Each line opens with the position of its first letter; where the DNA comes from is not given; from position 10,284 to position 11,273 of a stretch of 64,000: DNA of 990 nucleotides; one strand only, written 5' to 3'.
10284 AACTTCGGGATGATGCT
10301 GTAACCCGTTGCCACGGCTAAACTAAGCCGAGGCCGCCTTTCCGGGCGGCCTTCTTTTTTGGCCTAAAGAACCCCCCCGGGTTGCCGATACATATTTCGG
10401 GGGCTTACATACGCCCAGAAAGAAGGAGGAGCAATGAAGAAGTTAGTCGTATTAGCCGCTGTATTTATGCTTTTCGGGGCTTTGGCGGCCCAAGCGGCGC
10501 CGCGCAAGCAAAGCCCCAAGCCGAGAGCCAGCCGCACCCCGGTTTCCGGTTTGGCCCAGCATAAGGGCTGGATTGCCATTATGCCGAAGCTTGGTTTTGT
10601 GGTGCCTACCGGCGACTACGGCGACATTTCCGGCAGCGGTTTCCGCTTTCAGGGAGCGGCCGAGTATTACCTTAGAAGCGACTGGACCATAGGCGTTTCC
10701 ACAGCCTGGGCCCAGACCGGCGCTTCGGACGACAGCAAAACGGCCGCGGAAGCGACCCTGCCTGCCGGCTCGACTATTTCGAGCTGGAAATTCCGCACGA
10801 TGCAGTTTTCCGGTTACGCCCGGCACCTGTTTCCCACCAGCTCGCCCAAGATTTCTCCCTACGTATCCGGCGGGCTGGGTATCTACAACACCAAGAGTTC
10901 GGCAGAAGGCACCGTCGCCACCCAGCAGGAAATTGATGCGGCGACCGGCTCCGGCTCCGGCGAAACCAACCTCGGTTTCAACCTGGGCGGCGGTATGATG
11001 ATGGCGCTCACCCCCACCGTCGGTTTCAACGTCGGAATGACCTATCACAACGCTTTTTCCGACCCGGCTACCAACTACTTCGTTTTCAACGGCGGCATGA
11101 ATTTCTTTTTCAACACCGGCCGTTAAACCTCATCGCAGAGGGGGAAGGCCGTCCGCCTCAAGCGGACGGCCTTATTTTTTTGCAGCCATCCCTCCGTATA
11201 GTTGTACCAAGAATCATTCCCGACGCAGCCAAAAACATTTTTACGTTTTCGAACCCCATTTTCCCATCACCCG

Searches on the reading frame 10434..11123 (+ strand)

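Call 6: search_protein_families(library=pfam, proteins=[window:10434-11123:+], max_evalue=0.01)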
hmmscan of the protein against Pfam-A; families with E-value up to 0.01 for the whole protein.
window:10434-11123:+ (230 aa): 1 family
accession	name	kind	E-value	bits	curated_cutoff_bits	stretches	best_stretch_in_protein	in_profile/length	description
PF13505.12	OMP_b-brl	-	4.3e-09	37.2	28.7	1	54-224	29-175/175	Outer membrane protein beta-barrel domain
